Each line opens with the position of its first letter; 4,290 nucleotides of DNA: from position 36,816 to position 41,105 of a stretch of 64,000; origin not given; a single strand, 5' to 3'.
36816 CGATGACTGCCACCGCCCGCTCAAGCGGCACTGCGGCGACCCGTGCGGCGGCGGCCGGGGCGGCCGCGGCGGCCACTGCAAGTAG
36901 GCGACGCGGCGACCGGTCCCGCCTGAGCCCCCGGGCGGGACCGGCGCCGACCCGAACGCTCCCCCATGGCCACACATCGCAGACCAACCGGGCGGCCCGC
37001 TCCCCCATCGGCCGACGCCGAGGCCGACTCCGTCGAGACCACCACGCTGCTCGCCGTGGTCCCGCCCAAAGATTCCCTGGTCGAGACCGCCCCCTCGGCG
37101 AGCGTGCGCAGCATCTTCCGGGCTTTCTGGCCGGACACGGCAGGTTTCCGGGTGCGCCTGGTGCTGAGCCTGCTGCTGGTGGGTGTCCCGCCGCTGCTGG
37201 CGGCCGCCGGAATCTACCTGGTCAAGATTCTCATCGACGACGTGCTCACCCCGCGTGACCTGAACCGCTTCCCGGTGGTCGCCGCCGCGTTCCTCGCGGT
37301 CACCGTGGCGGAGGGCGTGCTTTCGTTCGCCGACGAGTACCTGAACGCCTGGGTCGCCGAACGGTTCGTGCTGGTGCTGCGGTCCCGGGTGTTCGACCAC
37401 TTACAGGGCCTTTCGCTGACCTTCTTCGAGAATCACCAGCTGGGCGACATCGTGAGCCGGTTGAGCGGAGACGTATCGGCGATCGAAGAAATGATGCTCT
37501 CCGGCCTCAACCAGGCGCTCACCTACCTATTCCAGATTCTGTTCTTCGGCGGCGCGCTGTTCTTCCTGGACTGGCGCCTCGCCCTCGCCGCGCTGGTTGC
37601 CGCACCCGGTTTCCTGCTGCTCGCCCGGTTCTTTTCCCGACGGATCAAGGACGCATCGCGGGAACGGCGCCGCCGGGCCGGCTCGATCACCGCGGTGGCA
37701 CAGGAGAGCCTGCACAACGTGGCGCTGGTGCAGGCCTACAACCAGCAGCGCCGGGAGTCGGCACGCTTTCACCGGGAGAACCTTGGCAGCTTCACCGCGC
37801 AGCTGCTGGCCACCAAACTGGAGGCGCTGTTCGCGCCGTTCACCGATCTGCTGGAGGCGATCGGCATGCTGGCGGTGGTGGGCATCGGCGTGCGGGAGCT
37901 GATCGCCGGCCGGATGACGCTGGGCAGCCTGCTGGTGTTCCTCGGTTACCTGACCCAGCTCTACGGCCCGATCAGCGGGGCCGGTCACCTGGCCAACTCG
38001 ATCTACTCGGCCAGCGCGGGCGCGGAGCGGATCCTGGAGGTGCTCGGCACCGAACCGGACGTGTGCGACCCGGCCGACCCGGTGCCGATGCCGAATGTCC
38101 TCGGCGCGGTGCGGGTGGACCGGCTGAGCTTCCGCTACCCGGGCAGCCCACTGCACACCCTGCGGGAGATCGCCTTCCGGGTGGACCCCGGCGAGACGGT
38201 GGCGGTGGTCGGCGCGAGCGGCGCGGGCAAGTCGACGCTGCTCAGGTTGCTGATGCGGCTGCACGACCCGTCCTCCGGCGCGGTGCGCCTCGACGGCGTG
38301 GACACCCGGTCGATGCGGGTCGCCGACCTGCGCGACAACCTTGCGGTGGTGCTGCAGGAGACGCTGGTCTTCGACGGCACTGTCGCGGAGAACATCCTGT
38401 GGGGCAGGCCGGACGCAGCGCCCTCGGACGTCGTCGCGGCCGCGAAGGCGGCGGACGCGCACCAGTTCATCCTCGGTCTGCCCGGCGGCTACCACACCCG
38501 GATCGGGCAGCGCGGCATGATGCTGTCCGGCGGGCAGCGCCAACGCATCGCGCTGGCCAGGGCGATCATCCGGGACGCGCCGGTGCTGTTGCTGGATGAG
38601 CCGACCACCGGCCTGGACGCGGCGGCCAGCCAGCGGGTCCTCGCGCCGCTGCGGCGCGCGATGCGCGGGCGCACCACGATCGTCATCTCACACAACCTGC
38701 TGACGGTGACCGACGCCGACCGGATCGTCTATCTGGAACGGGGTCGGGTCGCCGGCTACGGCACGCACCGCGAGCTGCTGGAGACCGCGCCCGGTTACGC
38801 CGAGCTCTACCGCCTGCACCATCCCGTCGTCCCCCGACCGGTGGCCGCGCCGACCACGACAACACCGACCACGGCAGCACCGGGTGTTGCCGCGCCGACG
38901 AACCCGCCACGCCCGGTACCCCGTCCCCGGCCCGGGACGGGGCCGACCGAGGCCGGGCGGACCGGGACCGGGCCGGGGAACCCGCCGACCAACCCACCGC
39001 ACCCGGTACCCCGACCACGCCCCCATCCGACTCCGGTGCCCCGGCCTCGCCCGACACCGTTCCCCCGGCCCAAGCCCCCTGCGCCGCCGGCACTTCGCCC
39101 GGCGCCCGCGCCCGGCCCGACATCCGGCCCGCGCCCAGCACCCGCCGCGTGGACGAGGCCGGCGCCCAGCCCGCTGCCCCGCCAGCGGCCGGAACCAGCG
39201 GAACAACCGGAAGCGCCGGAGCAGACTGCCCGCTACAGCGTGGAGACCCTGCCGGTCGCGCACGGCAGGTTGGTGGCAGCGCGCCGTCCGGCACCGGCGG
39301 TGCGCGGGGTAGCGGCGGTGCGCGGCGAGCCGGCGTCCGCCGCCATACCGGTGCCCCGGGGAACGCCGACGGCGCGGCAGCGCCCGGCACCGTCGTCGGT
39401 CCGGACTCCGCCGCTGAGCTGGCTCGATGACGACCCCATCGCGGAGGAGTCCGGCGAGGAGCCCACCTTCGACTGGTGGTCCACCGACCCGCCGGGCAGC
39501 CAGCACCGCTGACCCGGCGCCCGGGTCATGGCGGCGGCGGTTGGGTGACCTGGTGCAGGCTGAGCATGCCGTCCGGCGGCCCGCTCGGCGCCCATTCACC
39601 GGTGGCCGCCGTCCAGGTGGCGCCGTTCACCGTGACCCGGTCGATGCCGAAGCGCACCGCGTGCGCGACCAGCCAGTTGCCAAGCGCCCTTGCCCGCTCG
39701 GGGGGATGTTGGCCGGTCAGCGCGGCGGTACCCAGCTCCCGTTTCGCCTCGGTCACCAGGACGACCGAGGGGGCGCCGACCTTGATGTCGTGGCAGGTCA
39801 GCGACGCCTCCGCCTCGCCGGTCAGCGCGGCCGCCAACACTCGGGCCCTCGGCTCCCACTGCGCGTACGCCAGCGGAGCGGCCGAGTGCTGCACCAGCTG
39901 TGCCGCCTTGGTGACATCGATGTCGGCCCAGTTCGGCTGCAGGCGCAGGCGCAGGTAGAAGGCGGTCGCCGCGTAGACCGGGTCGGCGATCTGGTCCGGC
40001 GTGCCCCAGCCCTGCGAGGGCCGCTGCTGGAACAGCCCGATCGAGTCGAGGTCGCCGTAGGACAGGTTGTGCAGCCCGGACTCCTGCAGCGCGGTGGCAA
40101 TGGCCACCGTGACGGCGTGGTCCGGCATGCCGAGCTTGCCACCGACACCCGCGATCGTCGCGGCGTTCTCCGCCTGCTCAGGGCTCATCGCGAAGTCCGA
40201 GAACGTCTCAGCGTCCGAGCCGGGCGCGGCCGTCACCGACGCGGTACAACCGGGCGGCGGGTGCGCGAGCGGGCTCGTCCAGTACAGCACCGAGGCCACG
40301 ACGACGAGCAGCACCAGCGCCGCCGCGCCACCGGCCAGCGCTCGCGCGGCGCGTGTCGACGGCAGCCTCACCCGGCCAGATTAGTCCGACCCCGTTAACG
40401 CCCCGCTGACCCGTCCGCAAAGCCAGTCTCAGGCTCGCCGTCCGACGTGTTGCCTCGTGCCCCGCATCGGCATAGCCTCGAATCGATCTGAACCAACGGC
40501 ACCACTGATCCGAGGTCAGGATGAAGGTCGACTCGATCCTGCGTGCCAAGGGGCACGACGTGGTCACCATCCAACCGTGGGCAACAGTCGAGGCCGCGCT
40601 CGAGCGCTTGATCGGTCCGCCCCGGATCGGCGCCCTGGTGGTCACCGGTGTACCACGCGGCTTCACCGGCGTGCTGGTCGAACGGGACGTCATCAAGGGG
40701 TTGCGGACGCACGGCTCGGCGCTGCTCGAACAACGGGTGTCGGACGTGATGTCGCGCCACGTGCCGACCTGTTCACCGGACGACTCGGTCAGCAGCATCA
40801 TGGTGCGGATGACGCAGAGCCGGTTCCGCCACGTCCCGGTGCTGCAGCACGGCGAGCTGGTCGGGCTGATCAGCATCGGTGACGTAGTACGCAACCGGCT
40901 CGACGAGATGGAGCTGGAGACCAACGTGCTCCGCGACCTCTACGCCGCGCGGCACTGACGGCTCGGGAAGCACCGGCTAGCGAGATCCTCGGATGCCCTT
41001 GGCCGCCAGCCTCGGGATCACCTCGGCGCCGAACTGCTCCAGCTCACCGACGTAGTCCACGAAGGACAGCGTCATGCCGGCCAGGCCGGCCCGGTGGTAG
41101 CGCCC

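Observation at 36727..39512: Unrecognised Cys/His/RGG-rich 57-aa peptide with stem-loop and dedicated ABC exporter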

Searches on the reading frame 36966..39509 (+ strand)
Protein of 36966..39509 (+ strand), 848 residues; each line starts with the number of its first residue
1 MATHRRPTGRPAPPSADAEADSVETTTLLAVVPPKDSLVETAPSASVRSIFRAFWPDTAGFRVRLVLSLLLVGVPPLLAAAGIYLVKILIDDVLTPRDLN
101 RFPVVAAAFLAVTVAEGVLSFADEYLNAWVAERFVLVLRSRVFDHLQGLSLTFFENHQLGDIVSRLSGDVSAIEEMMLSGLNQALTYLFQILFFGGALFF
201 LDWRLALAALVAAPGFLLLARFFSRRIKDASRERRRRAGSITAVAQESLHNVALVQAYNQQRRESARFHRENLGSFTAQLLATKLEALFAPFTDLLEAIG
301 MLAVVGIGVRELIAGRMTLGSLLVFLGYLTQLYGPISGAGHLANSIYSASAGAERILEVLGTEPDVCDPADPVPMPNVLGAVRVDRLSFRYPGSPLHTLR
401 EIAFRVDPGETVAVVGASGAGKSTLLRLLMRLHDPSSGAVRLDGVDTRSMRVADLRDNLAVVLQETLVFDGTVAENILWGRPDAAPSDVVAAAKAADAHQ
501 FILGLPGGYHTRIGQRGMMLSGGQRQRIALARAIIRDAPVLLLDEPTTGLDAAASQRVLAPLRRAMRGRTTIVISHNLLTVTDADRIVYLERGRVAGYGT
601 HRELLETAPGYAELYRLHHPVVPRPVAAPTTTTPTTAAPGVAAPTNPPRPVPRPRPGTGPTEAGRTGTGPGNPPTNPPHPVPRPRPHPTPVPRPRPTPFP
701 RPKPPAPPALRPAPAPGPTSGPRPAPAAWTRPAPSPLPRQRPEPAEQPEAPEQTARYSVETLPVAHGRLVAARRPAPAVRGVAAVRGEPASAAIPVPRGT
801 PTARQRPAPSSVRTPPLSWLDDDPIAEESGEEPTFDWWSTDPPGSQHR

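Call 6: search_protein_families(library=pfam, proteins=[window:36966-39509:+], max_evalue=1)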
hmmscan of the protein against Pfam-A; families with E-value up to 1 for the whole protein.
window:36966-39509:+ (848 aa): 20 families
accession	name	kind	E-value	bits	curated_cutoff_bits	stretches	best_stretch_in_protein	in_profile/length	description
PF00664.28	ABC_membrane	-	1.5e-45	156.5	28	1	77-335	13-273/274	ABC transporter transmembrane region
PF00005.33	ABC_tran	-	1.2e-32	113.8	25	1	399-548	1-137/137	ABC transporter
PF13304.12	AAA_21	-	2e-08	35.1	27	2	521-580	239-302/304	AAA domain, putative AbiEii toxin, Type IV TA system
PF02463.25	SMC_N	-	7.8e-06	25.9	40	1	464-589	135-210/220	RecF/RecN/SMC N terminal domain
PF13401.12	AAA_22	-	0.00068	20.4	27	1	412-467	8-62/130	AAA domain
PF13191.12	AAA_16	-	0.0016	19.4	32.6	1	405-446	21-62/167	AAA ATPase domain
PF13555.12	AAA_29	-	0.0024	18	27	1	403-426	16-39/61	P-loop containing region of AAA domain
PF06414.18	Zeta_toxin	-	0.0088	15.9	22.3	1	413-450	20-57/199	Zeta toxin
PF03193.22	RsgA_GTPase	-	0.0092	16.3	30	1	402-433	100-130/174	RsgA GTPase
PF20703.3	nSTAND1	-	0.018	15.1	27.1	1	401-432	25-58/379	Novel STAND NTPase 1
PF13671.12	AAA_33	-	0.031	15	27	1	413-452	3-38/143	AAA domain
PF11203.13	EccE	-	0.042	14.7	23.7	1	402-465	9-72/97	Putative type VII ESX secretion system translocon, EccE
PF13238.12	AAA_18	-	0.046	14.6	29.4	1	412-435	1-23/128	AAA domain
PF25201.1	nSTAND6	-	0.05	14.1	27.7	1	399-466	8-74/148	Novel STAND NTPase 6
PF19263.5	DUF5906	-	0.054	14.6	27.6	1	415-467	2-56/114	Family of unknown function (DUF5906)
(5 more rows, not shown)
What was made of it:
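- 36966..39512 (+): ABCB-type (type IV fold) half-transporter of 848 aa. TMD aa 77-335 (about 37194-37970), NBD aa 399-548 (about 38160-38609), Pro/Arg/Ala-rich C-terminal tail aa 619-848 (38820-39509). There is no SD before the ATG. Pfam (call 6).
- On ABC exporter, ABCB / type IV fold half-transporter: PF00664, E = 1.5e-45 (aa 77-335), and PF00005, E = 1.2e-32 (aa 399-548) (call 6).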

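Call 16: search_protein_families(library=ncbifam, proteins=[window:36966-39509:+], max_evalue=10)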
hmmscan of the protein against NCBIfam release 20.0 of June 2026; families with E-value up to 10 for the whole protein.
window:36966-39509:+ (848 aa): 197 families (the best 25 are shown)
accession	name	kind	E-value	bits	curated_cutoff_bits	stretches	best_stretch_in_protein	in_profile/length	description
TIGR02204.1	MsbA_rel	hypoth_equivalog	6.2e-134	447.8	780.4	1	52-617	7-574/576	ABC transporter, permease/ATP-binding protein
TIGR02203.1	MsbA_lipidA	equivalog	2.3e-123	412.7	602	1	51-618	2-569/572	lipid A export permease/ATP-binding protein MsbA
NF052233.1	CphA_assoc_ABC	equivalog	2.6e-121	406.3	880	1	55-616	176-741/766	cyanophycin metabolism-associated ABC transporter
NF010178.0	PRK13657.1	equivalog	8.2e-103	344.8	733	1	136-617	89-569/588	glucan ABC transporter ATP-binding protein/ permease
TIGR01846.1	type_I_sec_HlyB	subfamily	2e-101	340.4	725.55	1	76-617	152-691/694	type I secretion system permease/ATPase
NF045513.1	HepA_fam_ABC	equivalog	4e-99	332.7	725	1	98-608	90-599/610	heterocyst formation ABC transporter subunit HepA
TIGR00958.1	3a01208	subfamily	3e-98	329.9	874.6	1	88-614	186-710/711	antigen peptide transporter 2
NF008381.0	PRK11176.1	equivalog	5.6e-96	322.2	867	1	46-618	8-579/582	lipid A ABC transporter ATP-binding protein/permease MsbA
TIGR03375.1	type_I_sec_LssB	subfamily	3.7e-89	299.9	693.1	1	104-607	190-691/696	type I secretion system permease/ATPase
TIGR03796.1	NHLM_micro_ABC1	equivalog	2.2e-87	294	853.3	1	42-615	137-709/710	NHLP family bacteriocin export ABC transporter peptidase/permease/ATPase subunit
TIGR03797.1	NHLM_micro_ABC2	equivalog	5.1e-85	286.4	709.4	1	70-614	142-681/686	NHLP bacteriocin export ABC transporter permease/ATPase subunit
NF008055.0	PRK10789.1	equivalog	1.7e-83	281.1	845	1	65-617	25-570/590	SmdA family multidrug ABC transporter permease/ATP-binding protein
TIGR01192.1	chvA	subfamily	6.2e-82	276.1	585.4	1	140-617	93-569/585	glucan export ABC transporter ATP-binding protein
TIGR02857.1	CydD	equivalog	8.4e-81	272.5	435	1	65-590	5-529/529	thiol reductant ABC exporter subunit CydD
TIGR02868.1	CydC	equivalog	1.2e-79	268.3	329.05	1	111-578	61-530/530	thiol reductant ABC exporter subunit CydC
TIGR01193.1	bacteriocin_ABC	subfamily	1.7e-69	235.1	523.85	1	77-615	170-706/708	peptide cleavage/export ABC transporter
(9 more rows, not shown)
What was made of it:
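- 36966..39512 (+): NCBIfam finds it MsbA-related but below every family cut-off (call 16).
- On Class II bacteriocin or peptidase-containing ABC transporter system: TIGR01193 and TIGR03796 are far below cut-off (call 16).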

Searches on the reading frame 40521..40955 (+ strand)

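Call 51: search_protein_families(library=pfam, proteins=[window:40521-40955:+], max_evalue=0.001)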
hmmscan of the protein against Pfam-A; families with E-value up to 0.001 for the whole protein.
window:40521-40955:+ (145 aa): 1 family
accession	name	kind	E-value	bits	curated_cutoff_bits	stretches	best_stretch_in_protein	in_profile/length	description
PF00571.33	CBS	-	7.4e-18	65.1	24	1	73-125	1-54/57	CBS domain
